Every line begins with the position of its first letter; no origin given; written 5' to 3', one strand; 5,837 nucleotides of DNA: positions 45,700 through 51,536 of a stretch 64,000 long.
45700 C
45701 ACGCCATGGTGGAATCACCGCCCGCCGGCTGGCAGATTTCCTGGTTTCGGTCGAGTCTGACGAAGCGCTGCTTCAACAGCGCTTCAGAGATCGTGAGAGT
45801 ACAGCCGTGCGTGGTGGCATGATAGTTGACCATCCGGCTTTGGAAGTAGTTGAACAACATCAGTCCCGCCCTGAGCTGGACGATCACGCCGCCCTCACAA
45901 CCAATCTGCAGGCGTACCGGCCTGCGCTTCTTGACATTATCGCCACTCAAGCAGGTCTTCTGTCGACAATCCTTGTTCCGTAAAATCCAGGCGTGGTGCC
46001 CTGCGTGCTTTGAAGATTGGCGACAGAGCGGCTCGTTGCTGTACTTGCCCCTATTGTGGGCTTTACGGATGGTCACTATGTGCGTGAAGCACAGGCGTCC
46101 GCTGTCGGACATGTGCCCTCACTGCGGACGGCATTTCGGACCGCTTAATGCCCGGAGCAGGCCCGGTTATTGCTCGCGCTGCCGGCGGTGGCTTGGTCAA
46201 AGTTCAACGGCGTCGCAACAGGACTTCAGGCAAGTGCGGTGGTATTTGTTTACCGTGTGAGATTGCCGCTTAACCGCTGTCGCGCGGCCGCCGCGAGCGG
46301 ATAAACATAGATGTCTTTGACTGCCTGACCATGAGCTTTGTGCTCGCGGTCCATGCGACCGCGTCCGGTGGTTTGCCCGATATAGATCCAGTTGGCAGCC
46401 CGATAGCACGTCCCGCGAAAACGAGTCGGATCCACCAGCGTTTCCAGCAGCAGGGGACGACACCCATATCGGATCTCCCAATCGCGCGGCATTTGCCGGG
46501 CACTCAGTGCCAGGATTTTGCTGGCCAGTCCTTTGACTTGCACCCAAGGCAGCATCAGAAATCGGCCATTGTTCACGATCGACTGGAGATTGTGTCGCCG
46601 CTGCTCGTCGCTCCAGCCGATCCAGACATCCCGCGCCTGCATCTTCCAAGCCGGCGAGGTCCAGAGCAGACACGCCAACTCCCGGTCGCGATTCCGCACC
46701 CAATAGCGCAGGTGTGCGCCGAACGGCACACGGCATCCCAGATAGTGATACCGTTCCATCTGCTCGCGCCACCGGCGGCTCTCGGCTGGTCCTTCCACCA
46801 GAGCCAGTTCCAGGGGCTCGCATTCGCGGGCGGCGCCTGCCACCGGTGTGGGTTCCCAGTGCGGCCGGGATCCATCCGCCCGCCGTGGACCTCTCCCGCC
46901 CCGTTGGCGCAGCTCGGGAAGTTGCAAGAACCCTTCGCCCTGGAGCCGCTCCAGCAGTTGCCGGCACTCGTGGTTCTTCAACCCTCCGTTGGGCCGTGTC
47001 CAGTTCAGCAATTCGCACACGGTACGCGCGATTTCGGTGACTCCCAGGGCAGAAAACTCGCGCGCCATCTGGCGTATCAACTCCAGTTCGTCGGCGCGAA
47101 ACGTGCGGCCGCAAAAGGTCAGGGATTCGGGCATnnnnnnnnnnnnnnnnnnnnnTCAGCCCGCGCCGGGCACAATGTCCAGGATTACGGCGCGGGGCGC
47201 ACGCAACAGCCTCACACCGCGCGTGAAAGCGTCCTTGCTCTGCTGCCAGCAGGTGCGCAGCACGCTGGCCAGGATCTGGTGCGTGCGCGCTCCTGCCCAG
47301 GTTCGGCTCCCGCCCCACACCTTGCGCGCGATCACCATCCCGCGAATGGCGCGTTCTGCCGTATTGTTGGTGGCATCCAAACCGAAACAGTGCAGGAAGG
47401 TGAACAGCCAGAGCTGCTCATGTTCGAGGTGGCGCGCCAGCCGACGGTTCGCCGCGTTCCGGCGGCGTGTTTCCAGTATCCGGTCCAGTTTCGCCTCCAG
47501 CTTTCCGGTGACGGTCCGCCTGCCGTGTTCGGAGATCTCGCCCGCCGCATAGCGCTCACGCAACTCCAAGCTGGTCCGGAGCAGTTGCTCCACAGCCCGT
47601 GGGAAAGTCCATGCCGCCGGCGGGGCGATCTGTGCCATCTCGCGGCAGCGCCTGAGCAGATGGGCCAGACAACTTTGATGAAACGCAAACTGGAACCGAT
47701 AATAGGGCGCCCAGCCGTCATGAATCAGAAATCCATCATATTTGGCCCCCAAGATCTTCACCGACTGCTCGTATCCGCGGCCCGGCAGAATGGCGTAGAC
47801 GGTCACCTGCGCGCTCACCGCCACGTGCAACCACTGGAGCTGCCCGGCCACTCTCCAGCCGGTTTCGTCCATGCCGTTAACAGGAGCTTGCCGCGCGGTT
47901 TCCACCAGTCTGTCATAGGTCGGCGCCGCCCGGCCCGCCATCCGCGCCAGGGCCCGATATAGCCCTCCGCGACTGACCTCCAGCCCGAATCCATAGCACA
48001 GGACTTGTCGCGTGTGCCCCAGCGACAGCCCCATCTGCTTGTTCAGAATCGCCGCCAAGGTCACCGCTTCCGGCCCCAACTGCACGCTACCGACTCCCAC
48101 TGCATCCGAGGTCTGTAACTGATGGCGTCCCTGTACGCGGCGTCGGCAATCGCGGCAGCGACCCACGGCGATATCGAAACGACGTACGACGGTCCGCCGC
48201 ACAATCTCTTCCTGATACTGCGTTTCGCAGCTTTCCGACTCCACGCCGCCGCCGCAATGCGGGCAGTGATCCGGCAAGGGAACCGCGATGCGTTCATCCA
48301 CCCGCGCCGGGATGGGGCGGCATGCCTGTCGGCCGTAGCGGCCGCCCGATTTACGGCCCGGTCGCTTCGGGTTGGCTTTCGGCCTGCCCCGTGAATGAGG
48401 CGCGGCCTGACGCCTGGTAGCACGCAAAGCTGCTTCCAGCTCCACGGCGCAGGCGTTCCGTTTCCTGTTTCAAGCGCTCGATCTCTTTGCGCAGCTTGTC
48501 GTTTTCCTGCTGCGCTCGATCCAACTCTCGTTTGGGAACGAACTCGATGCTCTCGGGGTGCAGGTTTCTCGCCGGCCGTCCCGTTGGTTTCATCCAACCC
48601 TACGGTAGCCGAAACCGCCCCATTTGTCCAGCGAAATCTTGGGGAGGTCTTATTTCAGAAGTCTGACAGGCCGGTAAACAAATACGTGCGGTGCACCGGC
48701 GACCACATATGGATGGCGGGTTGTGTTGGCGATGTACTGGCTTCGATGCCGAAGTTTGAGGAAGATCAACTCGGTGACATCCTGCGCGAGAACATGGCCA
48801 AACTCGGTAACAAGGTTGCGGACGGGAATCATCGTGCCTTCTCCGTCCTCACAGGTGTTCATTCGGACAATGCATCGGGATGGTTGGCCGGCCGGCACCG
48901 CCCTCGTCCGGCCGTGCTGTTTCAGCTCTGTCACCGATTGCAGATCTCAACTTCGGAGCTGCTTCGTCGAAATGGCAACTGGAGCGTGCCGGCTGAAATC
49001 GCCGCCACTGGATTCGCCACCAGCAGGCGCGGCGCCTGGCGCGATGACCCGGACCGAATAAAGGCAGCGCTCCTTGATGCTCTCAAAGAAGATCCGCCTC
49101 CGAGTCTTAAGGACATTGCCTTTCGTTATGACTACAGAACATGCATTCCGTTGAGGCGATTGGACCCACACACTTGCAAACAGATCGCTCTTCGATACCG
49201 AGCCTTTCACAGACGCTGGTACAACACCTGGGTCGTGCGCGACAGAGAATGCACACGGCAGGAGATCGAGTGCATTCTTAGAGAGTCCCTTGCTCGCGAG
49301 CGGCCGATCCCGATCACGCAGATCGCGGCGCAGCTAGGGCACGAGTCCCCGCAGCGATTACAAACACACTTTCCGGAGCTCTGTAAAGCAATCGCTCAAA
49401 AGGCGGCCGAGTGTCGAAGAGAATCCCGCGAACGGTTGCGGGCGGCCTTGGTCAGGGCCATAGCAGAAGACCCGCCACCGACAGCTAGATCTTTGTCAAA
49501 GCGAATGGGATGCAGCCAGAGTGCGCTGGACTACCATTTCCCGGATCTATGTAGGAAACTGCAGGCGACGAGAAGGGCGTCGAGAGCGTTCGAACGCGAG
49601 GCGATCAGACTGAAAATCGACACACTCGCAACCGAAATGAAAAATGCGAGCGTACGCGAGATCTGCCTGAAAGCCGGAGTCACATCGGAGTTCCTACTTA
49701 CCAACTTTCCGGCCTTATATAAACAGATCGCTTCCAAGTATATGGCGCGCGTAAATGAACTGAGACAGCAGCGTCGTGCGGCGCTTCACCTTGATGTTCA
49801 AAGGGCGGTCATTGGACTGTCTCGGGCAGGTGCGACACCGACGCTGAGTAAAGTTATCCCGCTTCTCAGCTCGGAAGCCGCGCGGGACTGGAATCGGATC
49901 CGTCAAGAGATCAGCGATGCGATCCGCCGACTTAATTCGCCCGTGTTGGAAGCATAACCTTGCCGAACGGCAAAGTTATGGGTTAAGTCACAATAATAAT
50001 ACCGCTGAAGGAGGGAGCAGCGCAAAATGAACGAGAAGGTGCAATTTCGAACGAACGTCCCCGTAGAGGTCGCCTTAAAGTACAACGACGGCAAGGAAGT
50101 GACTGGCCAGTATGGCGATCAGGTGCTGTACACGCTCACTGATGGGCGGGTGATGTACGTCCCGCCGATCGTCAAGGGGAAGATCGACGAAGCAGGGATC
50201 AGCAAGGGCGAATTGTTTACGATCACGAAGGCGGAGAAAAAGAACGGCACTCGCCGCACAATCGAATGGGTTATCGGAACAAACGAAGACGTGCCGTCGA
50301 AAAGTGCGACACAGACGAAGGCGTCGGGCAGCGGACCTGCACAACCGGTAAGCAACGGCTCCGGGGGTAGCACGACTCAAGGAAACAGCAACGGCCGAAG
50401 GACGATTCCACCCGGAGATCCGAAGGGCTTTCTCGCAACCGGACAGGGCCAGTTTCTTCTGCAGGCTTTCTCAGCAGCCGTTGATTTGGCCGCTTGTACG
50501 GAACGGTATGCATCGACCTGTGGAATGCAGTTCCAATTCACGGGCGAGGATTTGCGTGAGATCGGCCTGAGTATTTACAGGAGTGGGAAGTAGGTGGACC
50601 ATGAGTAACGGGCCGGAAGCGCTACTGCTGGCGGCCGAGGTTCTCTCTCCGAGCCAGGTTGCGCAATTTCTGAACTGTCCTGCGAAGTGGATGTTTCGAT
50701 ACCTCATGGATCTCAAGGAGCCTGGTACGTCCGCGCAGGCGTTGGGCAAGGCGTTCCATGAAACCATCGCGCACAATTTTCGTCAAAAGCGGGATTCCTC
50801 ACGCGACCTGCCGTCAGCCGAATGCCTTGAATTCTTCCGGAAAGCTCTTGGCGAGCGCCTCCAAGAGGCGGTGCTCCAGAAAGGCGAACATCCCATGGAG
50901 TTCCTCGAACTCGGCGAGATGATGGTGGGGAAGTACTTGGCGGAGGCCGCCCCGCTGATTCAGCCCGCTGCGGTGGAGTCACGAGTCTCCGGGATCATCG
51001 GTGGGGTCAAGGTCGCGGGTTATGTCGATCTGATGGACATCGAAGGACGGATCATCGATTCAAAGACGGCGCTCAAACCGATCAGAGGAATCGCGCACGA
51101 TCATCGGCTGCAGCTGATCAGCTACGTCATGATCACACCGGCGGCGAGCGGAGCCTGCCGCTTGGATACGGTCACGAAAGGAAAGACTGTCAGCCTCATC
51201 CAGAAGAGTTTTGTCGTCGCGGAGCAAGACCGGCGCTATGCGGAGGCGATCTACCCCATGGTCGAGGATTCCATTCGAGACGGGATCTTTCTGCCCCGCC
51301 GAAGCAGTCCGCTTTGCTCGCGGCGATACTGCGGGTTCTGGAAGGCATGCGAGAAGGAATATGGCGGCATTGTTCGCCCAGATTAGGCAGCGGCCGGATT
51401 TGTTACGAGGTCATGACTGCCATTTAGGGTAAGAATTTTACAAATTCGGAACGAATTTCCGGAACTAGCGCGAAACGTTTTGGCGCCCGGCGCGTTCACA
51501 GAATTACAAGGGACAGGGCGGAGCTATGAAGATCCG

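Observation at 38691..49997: Tn7-like transposon with a TnsA-TnsB fusion protein, no TnsC, and an N-terminally truncated, IS-disrupted TniQ/TnsD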

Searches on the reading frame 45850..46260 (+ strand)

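Call 3: search_protein_families(library=pfam, proteins=[window:45850-46260:+], max_evalue=0.01)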
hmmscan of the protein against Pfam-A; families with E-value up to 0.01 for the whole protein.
window:45850-46260:+ (136 aa): 1 family
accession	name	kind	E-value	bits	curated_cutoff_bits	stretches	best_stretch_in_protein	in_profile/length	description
PF06527.16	TniQ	-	2.7e-09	38.2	27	1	34-85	94-142/142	TniQ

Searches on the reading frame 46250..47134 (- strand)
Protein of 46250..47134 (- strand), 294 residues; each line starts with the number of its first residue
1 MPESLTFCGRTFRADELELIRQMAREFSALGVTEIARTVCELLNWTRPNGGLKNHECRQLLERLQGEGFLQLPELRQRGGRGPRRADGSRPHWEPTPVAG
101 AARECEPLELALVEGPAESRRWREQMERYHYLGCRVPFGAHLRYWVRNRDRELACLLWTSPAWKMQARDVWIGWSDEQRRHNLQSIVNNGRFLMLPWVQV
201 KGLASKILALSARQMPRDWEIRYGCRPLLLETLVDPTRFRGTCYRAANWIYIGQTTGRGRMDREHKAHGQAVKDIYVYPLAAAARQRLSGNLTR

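Call 6: search_protein_families(library=pfam, proteins=[window:46250-47134:-], max_evalue=0.01)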
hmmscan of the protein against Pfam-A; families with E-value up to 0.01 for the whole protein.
window:46250-47134:- (294 aa): 2 families
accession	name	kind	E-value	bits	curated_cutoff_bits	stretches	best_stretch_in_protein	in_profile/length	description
PF14236.12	DruA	-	1.7e-44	152.6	27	1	97-264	39-226/297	Druantia protein DruA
PF25680.1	Mom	-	0.0037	17.4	27.1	1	229-272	105-149/202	Mom protein family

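Call 39: search_protein_families(library=ncbifam, proteins=[window:46250-47134:-], max_evalue=0.01)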
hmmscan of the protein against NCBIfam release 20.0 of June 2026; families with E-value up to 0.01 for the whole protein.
window:46250-47134:- (294 aa): 0 families

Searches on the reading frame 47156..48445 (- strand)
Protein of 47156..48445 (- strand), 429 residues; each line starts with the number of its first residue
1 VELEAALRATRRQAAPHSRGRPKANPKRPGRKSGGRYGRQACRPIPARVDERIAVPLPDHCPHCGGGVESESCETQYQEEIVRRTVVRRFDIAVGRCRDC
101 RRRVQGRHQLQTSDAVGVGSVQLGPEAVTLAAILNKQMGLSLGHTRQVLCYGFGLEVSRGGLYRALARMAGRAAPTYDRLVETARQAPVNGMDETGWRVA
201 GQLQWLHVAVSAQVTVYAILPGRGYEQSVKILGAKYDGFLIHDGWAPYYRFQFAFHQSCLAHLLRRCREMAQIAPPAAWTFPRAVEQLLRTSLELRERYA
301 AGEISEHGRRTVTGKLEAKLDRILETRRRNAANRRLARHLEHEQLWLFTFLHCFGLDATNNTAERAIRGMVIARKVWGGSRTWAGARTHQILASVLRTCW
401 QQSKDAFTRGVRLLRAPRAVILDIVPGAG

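Call 6: search_protein_families(library=pfam, proteins=[window:47156-48445:-], max_evalue=0.01)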
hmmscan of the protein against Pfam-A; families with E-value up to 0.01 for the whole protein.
window:47156-48445:- (429 aa): 1 family
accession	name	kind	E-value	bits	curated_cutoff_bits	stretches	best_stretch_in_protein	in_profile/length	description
PF03050.20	DDE_Tnp_IS66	-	5.3e-36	124.9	23.1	1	127-387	6-283/284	Transposase IS66 family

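Call 39: search_protein_families(library=ncbifam, proteins=[window:47156-48445:-], max_evalue=0.01)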
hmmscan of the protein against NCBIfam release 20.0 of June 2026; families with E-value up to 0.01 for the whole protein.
window:47156-48445:- (429 aa): 2 families
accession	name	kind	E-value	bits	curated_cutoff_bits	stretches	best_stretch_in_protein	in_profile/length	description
NF033517.1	transpos_IS66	equivalog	2.8e-67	227.5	180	1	41-408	9-378/387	IS66 family transposase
NF033587.1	transpos_IS6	equivalog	0.0079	15.9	125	0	132-213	14-93/202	IS6 family transposase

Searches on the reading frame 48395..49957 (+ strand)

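Call 3: search_protein_families(library=pfam, proteins=[window:48395-49957:+], max_evalue=0.01)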
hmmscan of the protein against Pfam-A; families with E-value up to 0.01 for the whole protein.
window:48395-49957:+ (520 aa): 3 families
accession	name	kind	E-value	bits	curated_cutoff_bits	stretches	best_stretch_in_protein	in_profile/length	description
PF12840.13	HTH_20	-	1.9e-06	28.1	27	1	348-381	5-38/51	Helix-turn-helix domain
PF09339.16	HTH_IclR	-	0.0054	16.9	22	0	225-242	7-25/52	IclR helix-turn-helix domain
PF12833.13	HTH_18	-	0.0084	16.8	33.6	0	296-327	37-67/80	Helix-turn-helix domain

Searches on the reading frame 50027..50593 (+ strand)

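Call 3: search_protein_families(library=pfam, proteins=[window:50027-50593:+], max_evalue=0.01)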
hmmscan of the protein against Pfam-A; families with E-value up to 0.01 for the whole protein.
window:50027-50593:+ (188 aa): 0 families

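Call 39: search_protein_families(library=ncbifam, proteins=[window:50027-50593:+], max_evalue=0.01)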
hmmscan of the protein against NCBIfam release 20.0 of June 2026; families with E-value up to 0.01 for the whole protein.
window:50027-50593:+ (188 aa): 0 families

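Call 40: search_protein_families(library=pfam, proteins=[window:50027-50593:+], max_evalue=1)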
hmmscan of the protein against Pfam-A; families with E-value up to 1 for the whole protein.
window:50027-50593:+ (188 aa): 1 family
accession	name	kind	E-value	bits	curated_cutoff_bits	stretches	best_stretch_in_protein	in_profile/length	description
PF15057.12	DUF4537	-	0.09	13.3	27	1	8-68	37-92/120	Domain of unknown function (DUF4537)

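Call 74: search_protein_families(library=phrogs, proteins=[window:50027-50593:+], max_evalue=0.01)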
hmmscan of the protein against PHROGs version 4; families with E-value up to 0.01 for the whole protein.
window:50027-50593:+ (188 aa): 0 families

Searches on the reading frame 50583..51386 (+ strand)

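Call 3: search_protein_families(library=pfam, proteins=[window:50583-51386:+], max_evalue=0.01)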
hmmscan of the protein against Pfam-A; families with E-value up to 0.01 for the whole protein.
window:50583-51386:+ (267 aa): 1 family
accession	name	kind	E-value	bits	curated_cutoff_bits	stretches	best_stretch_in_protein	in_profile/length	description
PF12705.13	PDDEXK_1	-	3.1e-21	76.9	22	1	21-257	2-247/247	PD-(D/E)XK nuclease superfamily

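Call 39: search_protein_families(library=ncbifam, proteins=[window:50583-51386:+], max_evalue=0.01)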
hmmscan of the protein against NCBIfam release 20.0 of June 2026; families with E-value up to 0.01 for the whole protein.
window:50583-51386:+ (267 aa): 1 family
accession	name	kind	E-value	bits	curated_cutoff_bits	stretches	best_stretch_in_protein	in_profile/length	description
TIGR00372.1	cas4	equivalog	1.2e-09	38.2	65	1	113-257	32-179/180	CRISPR-associated protein Cas4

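Call 74: search_protein_families(library=phrogs, proteins=[window:50583-51386:+], max_evalue=0.01)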
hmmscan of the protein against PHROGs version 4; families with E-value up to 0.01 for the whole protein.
window:50583-51386:+ (267 aa): 5 families
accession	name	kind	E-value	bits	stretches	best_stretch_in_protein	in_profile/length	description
phrog_69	-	DNA, RNA and nucleotide metabolism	2.5e-15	57.5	1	19-258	88-325/501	exonuclease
phrog_1218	-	DNA, RNA and nucleotide metabolism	7.9e-11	42.8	1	19-184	8-184/364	exonuclease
phrog_1706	-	DNA, RNA and nucleotide metabolism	3.3e-06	27.8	1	28-256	54-242/293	CRISPR/Cas system associated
phrog_10230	-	unknown function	5.6e-05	23.5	1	18-232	20-238/279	-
phrog_31737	-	DNA, RNA and nucleotide metabolism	0.0082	16.9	0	22-91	46-114/146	exonuclease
